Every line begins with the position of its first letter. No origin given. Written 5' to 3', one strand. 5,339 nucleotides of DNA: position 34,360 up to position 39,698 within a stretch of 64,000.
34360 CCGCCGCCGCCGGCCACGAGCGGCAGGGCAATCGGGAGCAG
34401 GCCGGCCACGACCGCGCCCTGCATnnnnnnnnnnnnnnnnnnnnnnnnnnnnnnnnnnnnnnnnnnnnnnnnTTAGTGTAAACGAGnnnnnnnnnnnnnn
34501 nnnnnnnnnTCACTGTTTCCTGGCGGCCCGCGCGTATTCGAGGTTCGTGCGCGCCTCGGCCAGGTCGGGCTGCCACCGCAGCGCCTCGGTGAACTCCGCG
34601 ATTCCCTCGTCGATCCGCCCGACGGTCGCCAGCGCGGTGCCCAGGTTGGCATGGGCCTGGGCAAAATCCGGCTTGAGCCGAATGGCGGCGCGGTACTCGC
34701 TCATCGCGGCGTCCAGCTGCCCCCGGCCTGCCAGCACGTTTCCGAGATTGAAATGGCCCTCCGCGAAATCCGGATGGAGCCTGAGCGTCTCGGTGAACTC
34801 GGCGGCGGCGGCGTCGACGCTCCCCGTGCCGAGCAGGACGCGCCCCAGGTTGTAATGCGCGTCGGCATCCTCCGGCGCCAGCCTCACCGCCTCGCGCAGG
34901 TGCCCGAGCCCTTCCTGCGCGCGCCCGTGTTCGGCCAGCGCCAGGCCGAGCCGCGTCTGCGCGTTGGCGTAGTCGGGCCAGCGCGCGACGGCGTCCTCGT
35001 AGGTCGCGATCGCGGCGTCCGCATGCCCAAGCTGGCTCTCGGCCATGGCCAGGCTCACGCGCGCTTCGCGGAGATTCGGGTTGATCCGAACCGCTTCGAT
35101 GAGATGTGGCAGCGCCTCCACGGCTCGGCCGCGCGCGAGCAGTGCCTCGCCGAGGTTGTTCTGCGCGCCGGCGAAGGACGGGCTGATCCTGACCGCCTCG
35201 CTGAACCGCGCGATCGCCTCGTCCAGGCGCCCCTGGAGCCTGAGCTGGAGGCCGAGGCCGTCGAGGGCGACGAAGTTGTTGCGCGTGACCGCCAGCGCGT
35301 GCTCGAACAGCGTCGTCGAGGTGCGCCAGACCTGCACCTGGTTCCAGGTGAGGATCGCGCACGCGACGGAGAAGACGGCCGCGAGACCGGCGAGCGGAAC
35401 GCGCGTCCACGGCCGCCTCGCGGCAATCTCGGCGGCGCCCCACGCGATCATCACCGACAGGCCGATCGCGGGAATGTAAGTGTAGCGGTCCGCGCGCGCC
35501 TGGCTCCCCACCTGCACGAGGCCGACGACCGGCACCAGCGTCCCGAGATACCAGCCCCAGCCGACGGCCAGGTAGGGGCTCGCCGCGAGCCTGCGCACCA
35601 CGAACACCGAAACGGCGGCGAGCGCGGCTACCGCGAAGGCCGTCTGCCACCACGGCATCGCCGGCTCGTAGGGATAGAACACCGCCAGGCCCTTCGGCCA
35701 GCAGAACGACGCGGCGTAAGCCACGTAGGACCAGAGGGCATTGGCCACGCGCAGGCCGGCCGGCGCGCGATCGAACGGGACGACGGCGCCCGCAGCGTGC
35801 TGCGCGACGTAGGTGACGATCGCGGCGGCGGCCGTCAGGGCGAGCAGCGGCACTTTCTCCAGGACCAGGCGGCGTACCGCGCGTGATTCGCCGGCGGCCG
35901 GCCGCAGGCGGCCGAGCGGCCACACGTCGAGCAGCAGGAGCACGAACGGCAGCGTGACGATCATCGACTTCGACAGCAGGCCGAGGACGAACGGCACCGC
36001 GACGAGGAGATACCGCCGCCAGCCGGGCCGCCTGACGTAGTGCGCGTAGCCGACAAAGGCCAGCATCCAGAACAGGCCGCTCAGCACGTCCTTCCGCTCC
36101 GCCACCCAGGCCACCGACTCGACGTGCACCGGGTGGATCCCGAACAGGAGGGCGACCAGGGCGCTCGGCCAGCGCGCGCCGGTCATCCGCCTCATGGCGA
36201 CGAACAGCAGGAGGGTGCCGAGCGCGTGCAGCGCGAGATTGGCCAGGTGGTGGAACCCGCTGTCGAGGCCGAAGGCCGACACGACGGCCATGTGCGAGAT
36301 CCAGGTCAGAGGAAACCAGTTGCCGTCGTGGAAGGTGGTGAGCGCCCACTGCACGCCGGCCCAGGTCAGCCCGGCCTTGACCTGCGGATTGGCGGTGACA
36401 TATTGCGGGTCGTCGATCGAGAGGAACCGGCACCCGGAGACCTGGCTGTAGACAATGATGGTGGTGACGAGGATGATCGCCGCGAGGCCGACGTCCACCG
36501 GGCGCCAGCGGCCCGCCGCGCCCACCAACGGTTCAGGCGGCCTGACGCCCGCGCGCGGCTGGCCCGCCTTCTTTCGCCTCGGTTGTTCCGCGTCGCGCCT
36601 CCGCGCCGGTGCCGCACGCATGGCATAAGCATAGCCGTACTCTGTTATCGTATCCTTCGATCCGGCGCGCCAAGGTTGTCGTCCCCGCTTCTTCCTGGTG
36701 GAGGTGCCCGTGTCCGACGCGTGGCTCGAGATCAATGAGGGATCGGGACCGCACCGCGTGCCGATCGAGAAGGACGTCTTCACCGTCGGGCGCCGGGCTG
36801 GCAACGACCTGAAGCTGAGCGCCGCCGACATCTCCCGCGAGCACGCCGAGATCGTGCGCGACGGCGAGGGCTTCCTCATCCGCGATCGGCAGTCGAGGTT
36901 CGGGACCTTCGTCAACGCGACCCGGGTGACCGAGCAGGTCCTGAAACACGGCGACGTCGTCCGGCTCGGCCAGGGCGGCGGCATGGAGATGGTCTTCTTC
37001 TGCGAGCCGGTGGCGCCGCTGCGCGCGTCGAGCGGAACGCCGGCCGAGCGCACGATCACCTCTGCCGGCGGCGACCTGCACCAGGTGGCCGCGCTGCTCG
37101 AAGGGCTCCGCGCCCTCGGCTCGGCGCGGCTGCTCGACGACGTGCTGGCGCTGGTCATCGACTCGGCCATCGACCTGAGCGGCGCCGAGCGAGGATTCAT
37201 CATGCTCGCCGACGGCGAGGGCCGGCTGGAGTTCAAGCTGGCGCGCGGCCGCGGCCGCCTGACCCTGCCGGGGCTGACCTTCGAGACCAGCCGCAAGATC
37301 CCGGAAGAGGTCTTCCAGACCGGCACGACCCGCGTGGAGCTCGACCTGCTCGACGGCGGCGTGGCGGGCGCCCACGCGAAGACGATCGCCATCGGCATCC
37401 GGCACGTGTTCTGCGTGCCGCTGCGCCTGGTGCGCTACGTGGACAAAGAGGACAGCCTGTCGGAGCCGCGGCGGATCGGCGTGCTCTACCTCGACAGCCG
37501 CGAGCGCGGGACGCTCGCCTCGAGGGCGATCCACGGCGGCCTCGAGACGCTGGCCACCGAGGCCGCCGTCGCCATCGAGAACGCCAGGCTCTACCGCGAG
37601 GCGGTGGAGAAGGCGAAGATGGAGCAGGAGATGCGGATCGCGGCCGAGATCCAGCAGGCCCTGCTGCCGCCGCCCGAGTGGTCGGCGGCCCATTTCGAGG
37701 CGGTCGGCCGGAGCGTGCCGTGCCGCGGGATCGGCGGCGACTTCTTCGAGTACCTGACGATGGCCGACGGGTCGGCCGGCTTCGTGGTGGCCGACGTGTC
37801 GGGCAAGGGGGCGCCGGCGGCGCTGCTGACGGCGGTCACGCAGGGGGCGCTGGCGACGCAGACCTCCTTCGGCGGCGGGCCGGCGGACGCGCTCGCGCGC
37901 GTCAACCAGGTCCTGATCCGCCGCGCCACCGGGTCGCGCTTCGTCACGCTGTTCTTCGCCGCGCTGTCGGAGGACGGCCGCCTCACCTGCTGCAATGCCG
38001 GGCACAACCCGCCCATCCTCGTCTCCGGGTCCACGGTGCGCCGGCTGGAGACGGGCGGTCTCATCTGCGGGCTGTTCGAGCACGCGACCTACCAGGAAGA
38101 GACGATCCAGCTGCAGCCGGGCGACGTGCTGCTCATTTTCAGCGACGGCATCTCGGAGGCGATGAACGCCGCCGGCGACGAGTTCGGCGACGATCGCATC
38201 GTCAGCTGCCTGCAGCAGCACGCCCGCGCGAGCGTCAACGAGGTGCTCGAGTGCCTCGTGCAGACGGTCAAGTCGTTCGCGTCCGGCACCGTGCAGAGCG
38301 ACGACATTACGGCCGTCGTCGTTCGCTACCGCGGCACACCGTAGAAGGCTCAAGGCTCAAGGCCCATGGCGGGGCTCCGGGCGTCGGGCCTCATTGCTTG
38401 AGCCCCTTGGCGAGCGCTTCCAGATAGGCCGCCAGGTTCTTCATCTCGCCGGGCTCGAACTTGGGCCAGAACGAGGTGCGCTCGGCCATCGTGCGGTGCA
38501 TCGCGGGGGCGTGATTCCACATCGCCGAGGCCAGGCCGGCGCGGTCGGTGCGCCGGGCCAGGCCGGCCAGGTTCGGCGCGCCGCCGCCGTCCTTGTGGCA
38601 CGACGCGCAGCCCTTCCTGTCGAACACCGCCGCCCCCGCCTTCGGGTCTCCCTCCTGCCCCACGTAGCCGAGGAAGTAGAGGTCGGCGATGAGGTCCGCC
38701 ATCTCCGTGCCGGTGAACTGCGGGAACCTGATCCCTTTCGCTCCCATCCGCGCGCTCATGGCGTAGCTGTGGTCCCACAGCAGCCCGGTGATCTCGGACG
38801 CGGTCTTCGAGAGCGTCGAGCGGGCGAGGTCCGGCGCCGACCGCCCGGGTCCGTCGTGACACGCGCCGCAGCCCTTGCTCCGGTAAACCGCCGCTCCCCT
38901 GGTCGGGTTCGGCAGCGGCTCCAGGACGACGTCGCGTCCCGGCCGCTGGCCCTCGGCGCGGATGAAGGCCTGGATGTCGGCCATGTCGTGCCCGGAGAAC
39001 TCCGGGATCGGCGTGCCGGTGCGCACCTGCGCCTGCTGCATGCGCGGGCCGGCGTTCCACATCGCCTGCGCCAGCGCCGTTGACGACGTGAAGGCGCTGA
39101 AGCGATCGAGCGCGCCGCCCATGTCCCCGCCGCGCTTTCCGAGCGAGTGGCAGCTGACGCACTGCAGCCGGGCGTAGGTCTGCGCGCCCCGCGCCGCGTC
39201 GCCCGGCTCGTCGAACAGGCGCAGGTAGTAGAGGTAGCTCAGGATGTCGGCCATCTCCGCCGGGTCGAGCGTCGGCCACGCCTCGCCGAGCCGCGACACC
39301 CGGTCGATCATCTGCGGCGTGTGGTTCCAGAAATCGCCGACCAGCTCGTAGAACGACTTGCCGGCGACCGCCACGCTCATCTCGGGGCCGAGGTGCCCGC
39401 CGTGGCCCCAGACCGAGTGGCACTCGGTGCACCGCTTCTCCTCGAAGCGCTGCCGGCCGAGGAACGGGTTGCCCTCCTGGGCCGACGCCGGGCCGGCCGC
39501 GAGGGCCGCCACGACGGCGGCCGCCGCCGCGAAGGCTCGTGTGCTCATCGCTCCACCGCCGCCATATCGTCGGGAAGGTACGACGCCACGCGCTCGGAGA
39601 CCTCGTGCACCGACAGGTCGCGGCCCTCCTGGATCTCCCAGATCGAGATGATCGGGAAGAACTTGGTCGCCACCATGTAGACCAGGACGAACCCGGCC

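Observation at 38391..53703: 15-kb cytochrome locus: an outer-membrane porin-cytochrome conduit, an NrfD/FeS/MopB quinone module and its own heme-sensing sigma-54 circuit in one neighbourhood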

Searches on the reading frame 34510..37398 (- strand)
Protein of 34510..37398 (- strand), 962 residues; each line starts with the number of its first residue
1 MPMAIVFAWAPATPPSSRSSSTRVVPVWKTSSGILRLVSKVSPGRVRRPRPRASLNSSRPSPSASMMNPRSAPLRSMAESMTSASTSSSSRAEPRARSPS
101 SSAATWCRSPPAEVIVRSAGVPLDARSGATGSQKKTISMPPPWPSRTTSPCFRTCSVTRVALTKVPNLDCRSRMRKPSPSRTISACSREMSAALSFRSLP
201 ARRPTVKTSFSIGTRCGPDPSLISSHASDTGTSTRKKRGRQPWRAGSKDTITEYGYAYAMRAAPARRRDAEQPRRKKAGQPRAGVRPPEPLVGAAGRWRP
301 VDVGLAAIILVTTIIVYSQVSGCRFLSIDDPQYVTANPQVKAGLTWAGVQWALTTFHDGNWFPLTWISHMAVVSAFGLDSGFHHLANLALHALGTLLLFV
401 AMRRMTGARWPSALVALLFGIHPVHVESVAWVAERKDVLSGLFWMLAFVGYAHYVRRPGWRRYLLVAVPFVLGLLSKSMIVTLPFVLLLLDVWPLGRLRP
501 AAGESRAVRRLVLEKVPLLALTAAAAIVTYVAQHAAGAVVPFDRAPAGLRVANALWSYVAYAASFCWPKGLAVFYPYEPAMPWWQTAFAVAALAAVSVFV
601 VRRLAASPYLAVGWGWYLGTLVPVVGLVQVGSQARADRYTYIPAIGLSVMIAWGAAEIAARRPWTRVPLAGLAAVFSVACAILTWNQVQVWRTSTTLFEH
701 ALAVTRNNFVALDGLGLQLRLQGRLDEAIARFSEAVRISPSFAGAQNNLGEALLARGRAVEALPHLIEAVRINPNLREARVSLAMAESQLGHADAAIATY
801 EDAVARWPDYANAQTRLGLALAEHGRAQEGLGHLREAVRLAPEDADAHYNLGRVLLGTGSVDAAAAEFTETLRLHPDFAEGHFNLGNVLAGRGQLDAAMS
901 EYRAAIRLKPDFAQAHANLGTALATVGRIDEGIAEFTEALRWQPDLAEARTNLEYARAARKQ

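Call 41: search_protein_families(library=pfam, proteins=[window:34510-37398:-], max_evalue=0.001)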
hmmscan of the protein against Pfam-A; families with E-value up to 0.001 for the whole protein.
window:34510-37398:- (962 aa): 17 families
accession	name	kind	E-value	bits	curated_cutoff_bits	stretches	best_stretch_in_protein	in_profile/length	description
PF13414.12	TPR_11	-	3.4e-39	132.7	26.8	3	886-926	1-41/42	TPR repeat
PF07719.23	TPR_2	-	8.5e-32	107.1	27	1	879-911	1-33/34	Tetratricopeptide repeat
PF13432.12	TPR_16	-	9.5e-31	106.3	32.7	5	849-911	1-63/65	Tetratricopeptide repeat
PF13431.12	TPR_17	-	3e-26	89.9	24.4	0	868-898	2-32/34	Tetratricopeptide repeat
PF00515.34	TPR_1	-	2.1e-25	87.9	27.8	1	879-912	1-34/34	Tetratricopeptide repeat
PF14559.12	TPR_19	-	2.2e-23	82.8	25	4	721-786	3-66/68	Tetratricopeptide repeat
PF13181.12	TPR_8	-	3.4e-21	74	25.7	0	879-911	1-33/34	Tetratricopeptide repeat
PF13428.12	TPR_14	-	9.5e-20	69.6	23.5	1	778-818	2-42/44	Tetratricopeptide repeat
PF13424.12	TPR_12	-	1.2e-15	57.9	30.1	2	743-806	3-74/77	Tetratricopeptide repeat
PF14561.12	TPR_20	-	6.4e-10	39.7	25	0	834-903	11-82/90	Tetratricopeptide repeat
PF13174.12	TPR_6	-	1.9e-08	34.8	26.3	0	779-809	2-32/33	Tetratricopeptide repeat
PF03704.23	BTAD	-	3e-08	34.6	22.1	1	733-805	52-124/146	Bacterial transcriptional activator domain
PF24575.1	TPR_Slam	-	6.4e-08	33.4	35.2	0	783-826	53-96/104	Surface lipoprotein assembly modifier, N-terminal TPR repeats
PF13374.12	TPR_10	-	4.7e-07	30.1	27.5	0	743-772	2-31/42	Tetratricopeptide repeat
PF23914.1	TPR_CcmH_CycH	-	3.8e-06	27.3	42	0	834-938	39-146/158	Cytochrome c-type biogenesis protein H TPR domain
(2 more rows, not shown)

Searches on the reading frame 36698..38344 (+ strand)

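Call 41: search_protein_families(library=pfam, proteins=[window:36698-38344:+], max_evalue=0.001)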
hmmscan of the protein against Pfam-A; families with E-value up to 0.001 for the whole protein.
window:36698-38344:+ (548 aa): 4 families
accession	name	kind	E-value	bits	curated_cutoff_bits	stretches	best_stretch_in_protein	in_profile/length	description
PF07228.17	SpoIIE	-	1e-45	156.5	25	1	357-544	2-191/192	Stage II sporulation protein E (SpoIIE)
PF00498.31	FHA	-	2.5e-18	66.7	20.7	1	29-91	2-67/67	FHA domain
PF16697.10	Yop-YscD_cpl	-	7.8e-11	42.5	33.2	1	20-92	11-85/94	Inner membrane component of T3SS, cytoplasmic domain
PF13185.12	GAF_2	-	0.00012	22.7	28.6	1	146-294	4-136/136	GAF domain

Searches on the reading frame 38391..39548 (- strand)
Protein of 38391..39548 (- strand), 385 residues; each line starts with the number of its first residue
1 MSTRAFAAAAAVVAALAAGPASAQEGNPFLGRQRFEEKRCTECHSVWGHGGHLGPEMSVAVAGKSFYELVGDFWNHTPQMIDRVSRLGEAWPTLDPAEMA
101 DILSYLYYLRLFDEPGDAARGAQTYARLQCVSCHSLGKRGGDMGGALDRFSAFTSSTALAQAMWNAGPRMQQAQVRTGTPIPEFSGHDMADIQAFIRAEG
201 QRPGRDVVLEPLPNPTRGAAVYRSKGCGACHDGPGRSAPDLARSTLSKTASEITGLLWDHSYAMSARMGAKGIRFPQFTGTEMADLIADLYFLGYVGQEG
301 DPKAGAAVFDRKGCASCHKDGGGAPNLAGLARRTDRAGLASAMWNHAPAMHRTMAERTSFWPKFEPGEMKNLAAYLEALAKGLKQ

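Call 6: search_protein_families(library=pfam, proteins=[window:38391-39548:-], max_evalue=0.01)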
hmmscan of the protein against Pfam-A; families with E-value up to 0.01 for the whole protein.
window:38391-39548:- (385 aa): 6 families
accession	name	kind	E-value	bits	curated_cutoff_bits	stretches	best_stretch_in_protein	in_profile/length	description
PF00034.26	Cytochrom_C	-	9.4e-24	85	21.3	3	303-379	2-89/90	Cytochrome c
PF13442.11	Cytochrome_CBB3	-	6.8e-23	81.2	27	3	301-376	2-68/68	Cytochrome C oxidase, cbb3-type, subunit III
PF14522.11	Cytochrome_C7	-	1.3e-06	28.5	24.8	0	219-235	36-52/67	Cytochrome c7 and related cytochrome c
PF09699.15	Paired_CXXCH_1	-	0.0002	21.4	20.6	0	223-243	5-25/41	Doubled CXXCH motif (Paired_CXXCH_1)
PF14537.11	Cytochrom_c3_2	-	0.00084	20.2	25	0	34-45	23-65/79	Cytochrome c3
PF22113.1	Mtrc-MtrF_II-IV_dom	-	0.002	18.1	30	0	311-322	81-92/176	Outer membrane cytochrome MtrC/MtrF-like, domains II/IV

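Call 7: search_protein_families(library=ncbifam, proteins=[window:38391-39548:-], max_evalue=0.01)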
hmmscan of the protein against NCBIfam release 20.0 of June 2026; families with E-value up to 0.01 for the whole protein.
window:38391-39548:- (385 aa): 10 families
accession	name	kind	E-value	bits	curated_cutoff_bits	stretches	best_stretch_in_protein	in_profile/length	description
TIGR02603.1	CxxCH_TIGR02603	domain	2.6e-14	53.4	68.15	2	116-163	1-47/134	putative heme-binding domain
TIGR04485.1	thiosulf_SoxX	equivalog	8.9e-12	45.6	61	0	40-107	5-76/78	sulfur oxidation c-type cytochrome SoxX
NF050122.1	bc1_QcrC_actin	exception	4.9e-09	35.9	200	0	170-237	90-157/253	cytochrome bc1 complex diheme cytochrome c subunit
NF040971.1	cytc_ExtS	equivalog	1.1e-08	34.6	100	1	117-241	77-197/262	selenite/tellurite reduction operon c-type cytochrome lipoprotein ExtS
NF045773.1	cytochro_C550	exception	8.5e-08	32.2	125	0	309-356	55-105/118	cytochrome c550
TIGR00782.1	ccoP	equivalog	2.3e-07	30.4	179.95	1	38-140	116-224/285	cytochrome-c oxidase, cbb3-type subunit III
NF041895.1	choice_anch_V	domain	1.8e-06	28.1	42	0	14-64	2-46/150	choice-of-anchor V domain-containing protein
NF045930.1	Cytc6PetJCyano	equivalog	2.4e-06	27.5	135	0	300-375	26-101/110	cytochrome c6 PetJ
TIGR01905.1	paired_CXXCH_1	subfamily_domain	0.007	16.3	25.2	0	312-321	7-16/41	doubled CXXCH domain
TIGR04257.1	nanowire_3heme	domain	0.0084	16.2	40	0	219-233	46-60/75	c(7)-type cytochrome triheme domain-containing protein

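Call 51: search_solved_structures(query=window:38391-39548:-, max_evalue=0.001)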
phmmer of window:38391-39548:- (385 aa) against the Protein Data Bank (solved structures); distinct sequences matched with E-value up to 0.001: 2.
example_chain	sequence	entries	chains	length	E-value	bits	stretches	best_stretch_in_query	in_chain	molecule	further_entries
9l08_A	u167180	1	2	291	7.3e-09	38.2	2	219-332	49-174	Covalently Connected Cytochrome c555 trimer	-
6xkw_p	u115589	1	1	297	0.00089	21.4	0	93-141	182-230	Cbb3-type cytochrome c oxidase subunit CcoP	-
